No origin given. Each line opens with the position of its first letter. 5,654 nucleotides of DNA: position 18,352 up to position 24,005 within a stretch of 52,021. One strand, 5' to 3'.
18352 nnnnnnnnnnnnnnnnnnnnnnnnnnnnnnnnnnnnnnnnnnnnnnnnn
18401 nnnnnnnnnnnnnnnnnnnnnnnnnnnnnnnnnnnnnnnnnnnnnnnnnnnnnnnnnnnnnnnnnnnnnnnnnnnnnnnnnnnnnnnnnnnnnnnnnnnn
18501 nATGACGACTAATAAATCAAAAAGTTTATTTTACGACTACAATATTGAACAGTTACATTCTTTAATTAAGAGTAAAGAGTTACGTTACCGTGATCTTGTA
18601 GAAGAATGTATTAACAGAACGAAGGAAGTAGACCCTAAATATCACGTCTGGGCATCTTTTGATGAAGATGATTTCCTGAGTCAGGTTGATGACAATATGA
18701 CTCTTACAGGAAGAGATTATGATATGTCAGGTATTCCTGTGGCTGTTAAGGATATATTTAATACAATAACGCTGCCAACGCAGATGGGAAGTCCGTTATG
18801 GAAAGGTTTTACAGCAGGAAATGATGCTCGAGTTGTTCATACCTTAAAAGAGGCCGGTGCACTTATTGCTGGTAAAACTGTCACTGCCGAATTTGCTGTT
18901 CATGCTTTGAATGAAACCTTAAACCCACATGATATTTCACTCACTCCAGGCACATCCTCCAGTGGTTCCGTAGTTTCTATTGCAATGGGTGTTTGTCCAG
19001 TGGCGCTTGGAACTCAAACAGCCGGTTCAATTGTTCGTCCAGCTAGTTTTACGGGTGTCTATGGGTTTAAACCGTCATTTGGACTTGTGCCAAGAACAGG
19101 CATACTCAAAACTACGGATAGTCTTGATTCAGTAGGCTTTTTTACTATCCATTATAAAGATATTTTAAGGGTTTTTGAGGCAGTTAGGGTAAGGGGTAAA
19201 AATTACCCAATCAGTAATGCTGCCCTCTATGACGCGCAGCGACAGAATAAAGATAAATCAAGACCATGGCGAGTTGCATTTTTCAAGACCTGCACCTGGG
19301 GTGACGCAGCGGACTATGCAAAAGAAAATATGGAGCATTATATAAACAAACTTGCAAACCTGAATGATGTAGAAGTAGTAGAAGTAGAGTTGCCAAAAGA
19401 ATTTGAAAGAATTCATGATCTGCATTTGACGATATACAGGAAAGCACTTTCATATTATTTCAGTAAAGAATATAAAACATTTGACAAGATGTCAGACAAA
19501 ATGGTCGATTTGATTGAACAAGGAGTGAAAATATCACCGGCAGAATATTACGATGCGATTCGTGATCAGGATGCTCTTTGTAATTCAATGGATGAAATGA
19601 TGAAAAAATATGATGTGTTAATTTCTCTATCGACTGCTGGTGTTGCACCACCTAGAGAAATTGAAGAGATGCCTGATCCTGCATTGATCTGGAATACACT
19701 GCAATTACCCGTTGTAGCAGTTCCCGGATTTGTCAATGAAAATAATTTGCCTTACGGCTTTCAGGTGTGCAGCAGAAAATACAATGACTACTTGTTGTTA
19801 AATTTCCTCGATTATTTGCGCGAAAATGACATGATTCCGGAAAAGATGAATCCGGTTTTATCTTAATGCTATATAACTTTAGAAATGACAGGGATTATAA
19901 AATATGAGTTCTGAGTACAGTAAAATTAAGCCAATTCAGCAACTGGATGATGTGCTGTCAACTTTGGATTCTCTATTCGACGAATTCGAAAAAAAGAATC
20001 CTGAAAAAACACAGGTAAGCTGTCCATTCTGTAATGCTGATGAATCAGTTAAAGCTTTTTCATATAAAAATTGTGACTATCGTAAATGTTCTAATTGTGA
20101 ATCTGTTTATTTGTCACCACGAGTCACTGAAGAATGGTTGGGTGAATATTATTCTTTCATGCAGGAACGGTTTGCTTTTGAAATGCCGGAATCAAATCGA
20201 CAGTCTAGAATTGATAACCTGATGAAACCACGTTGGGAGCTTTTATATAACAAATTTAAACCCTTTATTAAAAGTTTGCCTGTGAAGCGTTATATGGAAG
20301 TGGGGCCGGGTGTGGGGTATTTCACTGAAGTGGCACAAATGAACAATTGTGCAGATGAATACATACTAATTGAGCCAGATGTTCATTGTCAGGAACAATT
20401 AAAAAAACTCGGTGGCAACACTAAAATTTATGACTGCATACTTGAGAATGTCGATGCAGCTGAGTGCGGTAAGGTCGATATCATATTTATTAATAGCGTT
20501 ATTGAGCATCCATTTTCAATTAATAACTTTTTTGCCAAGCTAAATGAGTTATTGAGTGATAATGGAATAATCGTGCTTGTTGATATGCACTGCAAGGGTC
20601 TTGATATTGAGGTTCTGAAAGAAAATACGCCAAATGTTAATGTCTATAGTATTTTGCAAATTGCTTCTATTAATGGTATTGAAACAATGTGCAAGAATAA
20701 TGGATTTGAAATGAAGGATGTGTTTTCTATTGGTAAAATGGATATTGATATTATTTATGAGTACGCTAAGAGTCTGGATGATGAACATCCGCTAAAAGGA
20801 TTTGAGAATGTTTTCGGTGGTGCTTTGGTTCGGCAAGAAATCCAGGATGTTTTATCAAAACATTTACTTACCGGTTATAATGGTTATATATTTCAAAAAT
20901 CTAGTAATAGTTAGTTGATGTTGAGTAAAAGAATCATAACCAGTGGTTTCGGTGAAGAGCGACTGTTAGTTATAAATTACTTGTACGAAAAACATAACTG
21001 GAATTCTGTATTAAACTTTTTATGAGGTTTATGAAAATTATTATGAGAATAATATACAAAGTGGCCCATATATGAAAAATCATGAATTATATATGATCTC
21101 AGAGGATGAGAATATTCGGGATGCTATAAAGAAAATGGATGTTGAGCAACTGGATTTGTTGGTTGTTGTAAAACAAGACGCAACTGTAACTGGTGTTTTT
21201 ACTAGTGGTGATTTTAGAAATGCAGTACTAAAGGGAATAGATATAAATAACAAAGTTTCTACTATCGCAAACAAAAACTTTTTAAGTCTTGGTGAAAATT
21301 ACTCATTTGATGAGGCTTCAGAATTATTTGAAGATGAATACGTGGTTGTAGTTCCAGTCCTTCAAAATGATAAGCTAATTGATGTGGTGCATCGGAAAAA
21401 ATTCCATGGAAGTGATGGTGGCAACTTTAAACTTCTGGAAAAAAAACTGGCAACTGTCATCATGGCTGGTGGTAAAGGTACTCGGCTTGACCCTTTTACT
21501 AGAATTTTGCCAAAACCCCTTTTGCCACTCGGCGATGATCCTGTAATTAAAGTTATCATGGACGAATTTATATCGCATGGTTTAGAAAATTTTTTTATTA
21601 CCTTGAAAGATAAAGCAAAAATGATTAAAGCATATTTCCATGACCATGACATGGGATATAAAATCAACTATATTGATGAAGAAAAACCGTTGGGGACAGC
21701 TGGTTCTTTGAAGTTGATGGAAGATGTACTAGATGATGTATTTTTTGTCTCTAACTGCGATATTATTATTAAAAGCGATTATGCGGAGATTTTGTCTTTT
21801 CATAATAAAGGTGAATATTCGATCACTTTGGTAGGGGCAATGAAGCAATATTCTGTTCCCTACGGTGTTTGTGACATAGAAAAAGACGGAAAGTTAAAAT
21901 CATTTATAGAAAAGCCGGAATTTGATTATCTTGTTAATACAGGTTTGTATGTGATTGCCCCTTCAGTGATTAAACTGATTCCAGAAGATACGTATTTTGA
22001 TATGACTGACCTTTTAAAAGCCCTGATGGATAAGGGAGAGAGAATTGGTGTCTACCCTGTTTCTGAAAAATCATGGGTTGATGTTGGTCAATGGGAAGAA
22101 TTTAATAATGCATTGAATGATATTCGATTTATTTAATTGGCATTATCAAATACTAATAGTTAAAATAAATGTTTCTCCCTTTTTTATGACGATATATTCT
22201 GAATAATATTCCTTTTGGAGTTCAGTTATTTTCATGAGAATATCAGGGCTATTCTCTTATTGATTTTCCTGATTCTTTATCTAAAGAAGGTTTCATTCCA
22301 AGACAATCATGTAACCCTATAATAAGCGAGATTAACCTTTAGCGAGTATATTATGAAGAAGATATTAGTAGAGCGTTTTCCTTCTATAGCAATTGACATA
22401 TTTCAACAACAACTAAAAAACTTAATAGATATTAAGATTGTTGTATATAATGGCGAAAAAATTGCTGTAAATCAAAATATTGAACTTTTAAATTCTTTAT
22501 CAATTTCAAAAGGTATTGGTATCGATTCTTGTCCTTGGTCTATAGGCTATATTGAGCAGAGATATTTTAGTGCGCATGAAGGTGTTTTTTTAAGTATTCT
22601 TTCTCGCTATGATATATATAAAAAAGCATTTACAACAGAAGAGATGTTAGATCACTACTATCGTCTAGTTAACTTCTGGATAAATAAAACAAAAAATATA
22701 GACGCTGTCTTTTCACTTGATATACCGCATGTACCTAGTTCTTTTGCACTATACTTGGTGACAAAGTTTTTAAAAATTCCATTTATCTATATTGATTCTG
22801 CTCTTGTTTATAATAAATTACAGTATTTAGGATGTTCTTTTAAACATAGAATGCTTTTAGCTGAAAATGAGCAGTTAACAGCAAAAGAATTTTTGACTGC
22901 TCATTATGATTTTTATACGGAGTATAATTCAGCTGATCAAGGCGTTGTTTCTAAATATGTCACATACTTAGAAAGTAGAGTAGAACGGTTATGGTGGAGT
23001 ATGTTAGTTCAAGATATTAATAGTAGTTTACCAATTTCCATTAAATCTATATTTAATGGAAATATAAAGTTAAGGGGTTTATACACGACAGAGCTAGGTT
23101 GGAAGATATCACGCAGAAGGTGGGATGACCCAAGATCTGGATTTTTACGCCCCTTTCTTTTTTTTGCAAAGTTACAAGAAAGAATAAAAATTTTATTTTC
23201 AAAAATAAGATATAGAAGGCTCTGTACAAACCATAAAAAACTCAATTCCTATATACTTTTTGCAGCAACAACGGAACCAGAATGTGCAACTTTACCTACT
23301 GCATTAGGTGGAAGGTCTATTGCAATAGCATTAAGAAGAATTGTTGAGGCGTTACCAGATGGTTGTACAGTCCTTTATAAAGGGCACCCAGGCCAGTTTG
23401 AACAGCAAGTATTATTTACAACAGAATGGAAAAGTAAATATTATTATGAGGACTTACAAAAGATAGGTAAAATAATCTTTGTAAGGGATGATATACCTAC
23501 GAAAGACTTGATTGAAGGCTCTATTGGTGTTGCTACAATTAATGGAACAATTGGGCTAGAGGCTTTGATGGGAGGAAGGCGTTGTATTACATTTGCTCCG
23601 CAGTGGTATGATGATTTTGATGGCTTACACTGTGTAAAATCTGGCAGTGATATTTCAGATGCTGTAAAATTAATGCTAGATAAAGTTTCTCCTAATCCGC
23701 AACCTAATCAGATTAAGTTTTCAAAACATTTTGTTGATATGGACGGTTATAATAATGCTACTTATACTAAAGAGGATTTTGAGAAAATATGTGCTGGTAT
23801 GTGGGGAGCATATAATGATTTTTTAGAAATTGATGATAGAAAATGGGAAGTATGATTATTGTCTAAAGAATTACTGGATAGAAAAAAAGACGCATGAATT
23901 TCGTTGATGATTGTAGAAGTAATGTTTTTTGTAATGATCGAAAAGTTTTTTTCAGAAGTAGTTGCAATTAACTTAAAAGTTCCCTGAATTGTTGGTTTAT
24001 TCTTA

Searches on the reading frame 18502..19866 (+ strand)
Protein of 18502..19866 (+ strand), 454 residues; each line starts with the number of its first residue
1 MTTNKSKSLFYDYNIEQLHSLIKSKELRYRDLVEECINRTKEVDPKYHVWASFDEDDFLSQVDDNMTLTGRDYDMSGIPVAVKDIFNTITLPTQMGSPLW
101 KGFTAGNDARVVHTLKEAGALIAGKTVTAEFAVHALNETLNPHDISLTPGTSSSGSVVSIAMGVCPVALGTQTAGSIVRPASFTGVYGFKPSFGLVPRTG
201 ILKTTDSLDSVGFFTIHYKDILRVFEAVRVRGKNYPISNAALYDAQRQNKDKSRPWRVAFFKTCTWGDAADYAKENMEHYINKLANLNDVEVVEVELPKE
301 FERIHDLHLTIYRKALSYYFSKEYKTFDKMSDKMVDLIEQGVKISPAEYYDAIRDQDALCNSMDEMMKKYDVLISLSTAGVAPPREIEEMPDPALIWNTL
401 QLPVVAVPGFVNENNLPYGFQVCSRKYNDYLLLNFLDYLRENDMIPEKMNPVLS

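Call 13: search_protein_families(library=pfam, proteins=[window:18502-19866:+], max_evalue=0.001)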
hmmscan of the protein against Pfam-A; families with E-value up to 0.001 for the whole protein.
window:18502-19866:+ (454 aa): 1 family
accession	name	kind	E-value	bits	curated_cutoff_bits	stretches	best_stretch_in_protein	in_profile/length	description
PF01425.27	Amidase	-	2.4e-65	221.8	27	1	31-433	1-445/445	Amidase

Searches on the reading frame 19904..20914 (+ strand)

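Call 13: search_protein_families(library=pfam, proteins=[window:19904-20914:+], max_evalue=0.001)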
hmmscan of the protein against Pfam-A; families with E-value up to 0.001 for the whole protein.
window:19904-20914:+ (336 aa): 4 families
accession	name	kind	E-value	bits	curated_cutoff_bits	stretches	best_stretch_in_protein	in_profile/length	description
PF13489.12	Methyltransf_23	-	1.8e-09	38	27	1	124-270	20-161/164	Methyltransferase domain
PF08242.18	Methyltransf_12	-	2.4e-06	28.6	30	1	131-223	1-98/98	Methyltransferase domain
PF08003.17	Methyltransf_9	-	7.5e-05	22.3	23.8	1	111-274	100-266/315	Protein of unknown function (DUF1698)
PF08241.18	Methyltransf_11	-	0.0001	23.3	21.2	1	132-225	2-95/95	Methyltransferase domain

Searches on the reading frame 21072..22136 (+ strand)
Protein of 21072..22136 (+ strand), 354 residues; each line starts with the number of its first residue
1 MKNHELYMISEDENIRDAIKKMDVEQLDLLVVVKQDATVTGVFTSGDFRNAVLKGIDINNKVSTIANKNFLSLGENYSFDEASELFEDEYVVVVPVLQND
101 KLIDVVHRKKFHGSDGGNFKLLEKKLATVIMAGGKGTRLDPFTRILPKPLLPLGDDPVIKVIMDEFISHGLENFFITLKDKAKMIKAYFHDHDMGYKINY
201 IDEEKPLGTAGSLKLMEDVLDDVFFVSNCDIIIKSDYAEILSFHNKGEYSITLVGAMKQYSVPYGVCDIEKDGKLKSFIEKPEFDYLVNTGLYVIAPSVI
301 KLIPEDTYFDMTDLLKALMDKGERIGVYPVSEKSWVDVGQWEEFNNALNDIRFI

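Call 13: search_protein_families(library=pfam, proteins=[window:21072-22136:+], max_evalue=0.001)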
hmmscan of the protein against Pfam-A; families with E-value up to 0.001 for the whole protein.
window:21072-22136:+ (354 aa): 3 families
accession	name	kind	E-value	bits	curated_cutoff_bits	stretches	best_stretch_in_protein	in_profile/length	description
PF00483.29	NTP_transferase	-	6e-41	141.1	21.2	1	128-351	2-242/245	Nucleotidyl transferase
PF00571.33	CBS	-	9.1e-10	39.2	24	1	4-53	7-56/57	CBS domain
PF12804.13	NTP_transf_3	-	4.4e-08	33.9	27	1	129-238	2-104/160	MobA-like NTP transferase domain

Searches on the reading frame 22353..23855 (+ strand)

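Call 13: search_protein_families(library=pfam, proteins=[window:22353-23855:+], max_evalue=0.001)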
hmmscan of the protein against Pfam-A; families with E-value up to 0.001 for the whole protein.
window:22353-23855:+ (500 aa): 1 family
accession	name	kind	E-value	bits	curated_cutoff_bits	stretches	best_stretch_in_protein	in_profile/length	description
PF05159.20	Capsule_synth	-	4.4e-08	33.4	20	1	323-425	173-271/310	Capsule polysaccharide biosynthesis protein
